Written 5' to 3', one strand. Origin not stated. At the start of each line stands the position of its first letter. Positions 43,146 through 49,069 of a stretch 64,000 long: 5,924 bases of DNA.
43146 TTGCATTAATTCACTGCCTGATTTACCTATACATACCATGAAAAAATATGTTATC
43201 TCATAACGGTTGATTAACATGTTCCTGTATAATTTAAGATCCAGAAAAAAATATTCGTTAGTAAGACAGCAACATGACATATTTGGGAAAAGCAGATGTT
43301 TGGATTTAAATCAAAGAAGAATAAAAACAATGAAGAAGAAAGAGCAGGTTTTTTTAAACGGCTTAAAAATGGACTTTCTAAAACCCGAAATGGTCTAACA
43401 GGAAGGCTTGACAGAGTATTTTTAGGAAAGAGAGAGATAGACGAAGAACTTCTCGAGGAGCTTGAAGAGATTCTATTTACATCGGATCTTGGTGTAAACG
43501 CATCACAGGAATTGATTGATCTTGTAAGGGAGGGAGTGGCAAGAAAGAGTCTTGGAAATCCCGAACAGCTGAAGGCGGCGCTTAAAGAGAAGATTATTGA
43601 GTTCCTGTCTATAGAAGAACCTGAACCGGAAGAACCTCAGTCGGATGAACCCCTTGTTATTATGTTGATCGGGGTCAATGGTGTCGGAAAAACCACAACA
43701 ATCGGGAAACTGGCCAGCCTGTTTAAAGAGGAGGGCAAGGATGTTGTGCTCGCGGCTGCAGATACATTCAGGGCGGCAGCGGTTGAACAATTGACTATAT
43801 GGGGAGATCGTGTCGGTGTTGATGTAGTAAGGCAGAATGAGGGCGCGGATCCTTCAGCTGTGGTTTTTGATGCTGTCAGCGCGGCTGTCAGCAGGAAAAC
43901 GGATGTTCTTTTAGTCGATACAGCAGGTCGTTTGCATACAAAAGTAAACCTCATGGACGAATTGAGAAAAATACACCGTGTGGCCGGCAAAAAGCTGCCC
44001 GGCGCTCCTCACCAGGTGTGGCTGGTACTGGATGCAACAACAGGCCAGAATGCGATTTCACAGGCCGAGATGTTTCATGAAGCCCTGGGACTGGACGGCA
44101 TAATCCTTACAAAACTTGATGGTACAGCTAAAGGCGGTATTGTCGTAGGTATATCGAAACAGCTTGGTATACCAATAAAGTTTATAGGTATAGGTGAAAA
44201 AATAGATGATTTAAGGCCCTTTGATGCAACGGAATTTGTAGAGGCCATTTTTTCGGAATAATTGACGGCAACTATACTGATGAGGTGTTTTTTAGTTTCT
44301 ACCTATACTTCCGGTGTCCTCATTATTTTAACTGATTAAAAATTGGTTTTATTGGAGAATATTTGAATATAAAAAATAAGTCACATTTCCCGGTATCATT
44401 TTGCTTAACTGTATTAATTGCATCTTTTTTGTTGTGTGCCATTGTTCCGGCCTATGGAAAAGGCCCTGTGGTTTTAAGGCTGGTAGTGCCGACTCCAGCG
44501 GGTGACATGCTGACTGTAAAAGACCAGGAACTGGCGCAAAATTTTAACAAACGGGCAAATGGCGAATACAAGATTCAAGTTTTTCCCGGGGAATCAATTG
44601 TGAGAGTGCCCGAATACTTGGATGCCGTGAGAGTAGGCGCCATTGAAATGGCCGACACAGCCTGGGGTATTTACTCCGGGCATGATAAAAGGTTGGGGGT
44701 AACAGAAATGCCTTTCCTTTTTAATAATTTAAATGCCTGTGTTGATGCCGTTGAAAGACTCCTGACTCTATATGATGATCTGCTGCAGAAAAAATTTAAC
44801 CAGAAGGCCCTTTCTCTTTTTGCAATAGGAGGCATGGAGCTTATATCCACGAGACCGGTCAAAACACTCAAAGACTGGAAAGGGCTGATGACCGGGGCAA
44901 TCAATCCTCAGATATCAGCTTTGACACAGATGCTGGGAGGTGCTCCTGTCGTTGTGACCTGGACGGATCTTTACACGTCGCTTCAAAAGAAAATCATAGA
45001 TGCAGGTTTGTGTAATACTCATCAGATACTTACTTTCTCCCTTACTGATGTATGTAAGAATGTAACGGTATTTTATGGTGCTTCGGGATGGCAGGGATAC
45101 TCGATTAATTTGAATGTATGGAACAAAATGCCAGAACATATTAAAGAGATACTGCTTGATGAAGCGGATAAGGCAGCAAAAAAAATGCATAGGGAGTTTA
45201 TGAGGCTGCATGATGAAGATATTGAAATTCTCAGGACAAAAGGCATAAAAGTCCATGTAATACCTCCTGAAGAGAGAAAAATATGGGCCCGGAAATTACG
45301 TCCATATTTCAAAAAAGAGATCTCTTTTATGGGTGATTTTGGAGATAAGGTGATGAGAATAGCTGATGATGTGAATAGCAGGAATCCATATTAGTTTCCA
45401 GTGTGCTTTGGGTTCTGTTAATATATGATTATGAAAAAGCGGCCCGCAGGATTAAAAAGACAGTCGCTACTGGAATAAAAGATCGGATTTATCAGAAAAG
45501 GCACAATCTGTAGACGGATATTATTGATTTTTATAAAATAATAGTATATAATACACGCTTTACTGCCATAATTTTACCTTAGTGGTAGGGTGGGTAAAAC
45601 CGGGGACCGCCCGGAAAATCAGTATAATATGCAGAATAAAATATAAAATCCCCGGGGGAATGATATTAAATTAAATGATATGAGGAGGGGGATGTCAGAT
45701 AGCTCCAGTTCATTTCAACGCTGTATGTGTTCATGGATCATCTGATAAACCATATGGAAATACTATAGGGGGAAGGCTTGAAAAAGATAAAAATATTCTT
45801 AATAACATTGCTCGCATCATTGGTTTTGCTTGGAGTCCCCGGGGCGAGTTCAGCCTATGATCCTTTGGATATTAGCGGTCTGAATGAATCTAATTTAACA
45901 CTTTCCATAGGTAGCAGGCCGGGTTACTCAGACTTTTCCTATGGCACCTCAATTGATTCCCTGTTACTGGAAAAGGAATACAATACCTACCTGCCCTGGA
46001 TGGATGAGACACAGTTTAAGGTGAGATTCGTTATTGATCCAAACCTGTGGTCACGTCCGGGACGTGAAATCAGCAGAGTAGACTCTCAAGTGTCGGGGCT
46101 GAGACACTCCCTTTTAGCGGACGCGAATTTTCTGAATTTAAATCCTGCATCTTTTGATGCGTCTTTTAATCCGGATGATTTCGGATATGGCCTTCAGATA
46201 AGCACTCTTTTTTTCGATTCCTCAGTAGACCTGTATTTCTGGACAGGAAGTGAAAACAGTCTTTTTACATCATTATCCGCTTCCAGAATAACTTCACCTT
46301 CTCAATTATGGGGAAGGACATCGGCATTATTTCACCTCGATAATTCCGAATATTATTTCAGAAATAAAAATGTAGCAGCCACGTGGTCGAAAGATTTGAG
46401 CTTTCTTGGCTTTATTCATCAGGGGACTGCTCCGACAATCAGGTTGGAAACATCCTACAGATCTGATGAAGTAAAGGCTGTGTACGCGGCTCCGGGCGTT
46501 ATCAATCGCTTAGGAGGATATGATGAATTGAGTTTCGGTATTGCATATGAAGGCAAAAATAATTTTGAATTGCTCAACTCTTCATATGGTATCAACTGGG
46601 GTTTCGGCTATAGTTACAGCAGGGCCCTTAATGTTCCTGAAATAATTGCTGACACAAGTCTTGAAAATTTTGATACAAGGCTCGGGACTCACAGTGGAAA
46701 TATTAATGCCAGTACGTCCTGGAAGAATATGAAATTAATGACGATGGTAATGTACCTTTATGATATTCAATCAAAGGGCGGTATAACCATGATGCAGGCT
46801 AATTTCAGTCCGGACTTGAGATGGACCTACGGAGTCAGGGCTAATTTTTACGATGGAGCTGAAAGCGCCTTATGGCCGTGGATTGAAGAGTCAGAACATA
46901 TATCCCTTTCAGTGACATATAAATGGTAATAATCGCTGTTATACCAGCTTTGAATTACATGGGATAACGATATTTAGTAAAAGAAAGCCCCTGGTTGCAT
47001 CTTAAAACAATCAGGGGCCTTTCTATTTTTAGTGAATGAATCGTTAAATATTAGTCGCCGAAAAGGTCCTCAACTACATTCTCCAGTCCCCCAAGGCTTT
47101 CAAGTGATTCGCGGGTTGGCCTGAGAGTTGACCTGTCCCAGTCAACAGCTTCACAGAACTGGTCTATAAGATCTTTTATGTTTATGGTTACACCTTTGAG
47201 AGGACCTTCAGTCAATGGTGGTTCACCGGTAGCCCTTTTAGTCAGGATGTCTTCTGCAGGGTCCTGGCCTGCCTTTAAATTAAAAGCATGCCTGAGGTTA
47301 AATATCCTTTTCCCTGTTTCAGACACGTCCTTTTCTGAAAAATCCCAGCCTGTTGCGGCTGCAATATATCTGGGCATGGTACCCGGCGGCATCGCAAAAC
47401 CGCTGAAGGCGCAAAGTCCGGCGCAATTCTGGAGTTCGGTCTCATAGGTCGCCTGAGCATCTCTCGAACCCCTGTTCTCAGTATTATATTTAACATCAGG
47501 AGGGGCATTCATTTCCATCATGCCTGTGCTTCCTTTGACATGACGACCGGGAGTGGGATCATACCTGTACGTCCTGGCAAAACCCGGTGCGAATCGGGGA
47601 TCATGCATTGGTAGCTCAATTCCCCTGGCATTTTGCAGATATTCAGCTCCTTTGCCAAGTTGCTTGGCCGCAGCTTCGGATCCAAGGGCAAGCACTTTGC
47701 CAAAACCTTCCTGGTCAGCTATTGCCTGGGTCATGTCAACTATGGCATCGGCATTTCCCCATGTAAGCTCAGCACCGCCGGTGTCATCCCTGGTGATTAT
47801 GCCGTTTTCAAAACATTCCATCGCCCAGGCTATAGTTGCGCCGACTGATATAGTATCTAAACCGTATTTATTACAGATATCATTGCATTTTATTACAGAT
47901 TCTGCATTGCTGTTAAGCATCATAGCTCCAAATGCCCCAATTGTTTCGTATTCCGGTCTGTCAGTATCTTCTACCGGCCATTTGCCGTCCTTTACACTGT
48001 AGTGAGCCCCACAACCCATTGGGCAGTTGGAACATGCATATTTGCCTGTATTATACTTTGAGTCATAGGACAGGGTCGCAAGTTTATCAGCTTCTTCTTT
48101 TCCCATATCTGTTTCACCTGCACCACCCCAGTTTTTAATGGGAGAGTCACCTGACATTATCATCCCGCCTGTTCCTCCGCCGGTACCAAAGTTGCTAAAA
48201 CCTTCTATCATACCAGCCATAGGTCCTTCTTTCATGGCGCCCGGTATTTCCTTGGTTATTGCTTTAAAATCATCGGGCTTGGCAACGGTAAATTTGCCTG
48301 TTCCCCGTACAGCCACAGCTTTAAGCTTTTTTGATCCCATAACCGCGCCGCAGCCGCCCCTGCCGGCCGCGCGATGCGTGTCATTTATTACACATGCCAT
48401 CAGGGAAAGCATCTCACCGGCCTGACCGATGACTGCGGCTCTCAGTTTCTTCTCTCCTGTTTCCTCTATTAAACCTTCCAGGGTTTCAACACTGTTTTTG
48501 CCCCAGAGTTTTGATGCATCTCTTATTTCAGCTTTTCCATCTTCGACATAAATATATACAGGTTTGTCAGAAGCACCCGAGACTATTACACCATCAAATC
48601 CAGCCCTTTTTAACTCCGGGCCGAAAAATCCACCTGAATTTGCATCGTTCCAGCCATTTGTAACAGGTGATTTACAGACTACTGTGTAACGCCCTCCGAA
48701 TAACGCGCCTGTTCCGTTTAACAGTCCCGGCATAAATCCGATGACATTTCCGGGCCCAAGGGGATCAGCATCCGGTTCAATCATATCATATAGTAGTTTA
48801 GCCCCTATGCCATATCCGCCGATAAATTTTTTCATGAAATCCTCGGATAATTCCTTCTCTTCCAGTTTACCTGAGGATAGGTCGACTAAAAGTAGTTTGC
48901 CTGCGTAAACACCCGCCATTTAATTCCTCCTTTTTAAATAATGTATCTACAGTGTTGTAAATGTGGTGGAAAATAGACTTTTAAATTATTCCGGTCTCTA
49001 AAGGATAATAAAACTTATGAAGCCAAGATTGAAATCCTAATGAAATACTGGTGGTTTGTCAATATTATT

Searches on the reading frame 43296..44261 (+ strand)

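Call 35: search_protein_families(library=pfam, proteins=[window:43296-44261:+], max_evalue=0.00001)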
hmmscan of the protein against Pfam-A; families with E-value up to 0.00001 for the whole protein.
window:43296-44261:+ (321 aa): 4 families
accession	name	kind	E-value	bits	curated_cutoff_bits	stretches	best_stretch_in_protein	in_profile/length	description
PF00448.28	SRP54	-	5e-81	271.5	22.7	1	120-319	2-195/196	SRP54-type protein, GTPase domain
PF02881.24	SRP54_N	-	7e-15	55.4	22.4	1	34-99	1-74/75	SRP54-type protein, helical bundle domain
PF13604.12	AAA_30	-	8.5e-07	29.3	27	1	120-226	19-111/191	AAA domain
PF13401.12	AAA_22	-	3e-06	28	27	0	119-234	5-111/130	AAA domain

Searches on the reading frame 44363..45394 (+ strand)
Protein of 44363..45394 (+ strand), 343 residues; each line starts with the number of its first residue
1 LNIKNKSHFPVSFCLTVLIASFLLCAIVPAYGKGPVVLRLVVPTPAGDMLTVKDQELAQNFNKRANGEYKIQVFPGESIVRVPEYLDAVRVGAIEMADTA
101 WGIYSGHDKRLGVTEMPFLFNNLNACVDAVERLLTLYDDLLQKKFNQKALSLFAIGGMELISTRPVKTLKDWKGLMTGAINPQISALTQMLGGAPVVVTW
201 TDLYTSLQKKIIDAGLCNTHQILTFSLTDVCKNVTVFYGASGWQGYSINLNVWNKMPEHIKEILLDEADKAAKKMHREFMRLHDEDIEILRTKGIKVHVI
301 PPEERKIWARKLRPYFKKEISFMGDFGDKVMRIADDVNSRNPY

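Call 35: search_protein_families(library=pfam, proteins=[window:44363-45394:+], max_evalue=0.00001)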
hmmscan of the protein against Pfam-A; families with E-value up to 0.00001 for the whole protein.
window:44363-45394:+ (343 aa): 1 family
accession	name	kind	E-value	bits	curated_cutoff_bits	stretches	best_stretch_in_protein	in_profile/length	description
PF03480.18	DctP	-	2.3e-39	135.9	23.4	1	55-318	16-281/286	Bacterial extracellular solute-binding protein, family 7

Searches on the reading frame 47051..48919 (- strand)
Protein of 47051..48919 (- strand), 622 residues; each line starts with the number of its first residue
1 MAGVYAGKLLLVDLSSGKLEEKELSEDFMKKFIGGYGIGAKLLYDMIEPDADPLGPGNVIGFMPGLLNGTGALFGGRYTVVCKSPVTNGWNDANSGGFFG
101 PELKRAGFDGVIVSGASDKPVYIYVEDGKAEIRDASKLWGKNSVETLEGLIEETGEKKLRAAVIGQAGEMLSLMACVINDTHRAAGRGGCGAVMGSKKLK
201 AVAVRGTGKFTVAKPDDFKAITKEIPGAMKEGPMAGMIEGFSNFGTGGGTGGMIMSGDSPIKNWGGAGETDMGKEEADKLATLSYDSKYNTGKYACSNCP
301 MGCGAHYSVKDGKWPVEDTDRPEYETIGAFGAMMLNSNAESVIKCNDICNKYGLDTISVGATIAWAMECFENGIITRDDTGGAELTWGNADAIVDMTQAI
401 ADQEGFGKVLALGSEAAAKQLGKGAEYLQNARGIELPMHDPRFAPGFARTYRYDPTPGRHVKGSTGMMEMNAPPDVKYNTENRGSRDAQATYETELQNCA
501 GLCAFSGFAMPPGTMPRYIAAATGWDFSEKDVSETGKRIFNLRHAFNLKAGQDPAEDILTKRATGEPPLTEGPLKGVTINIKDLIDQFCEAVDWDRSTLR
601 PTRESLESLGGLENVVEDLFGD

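Call 35: search_protein_families(library=pfam, proteins=[window:47051-48919:-], max_evalue=0.00001)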
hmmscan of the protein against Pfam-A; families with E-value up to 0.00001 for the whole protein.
window:47051-48919:- (622 aa): 2 families
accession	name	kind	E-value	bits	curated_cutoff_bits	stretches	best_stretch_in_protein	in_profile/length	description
PF01314.23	AFOR_C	-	4.2e-98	329.4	27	1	224-610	5-384/385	Aldehyde ferredoxin oxidoreductase, domains 2 & 3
PF02730.20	AFOR_N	-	6.5e-77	258.2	29.8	1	7-207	1-199/199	Aldehyde ferredoxin oxidoreductase, N-terminal domain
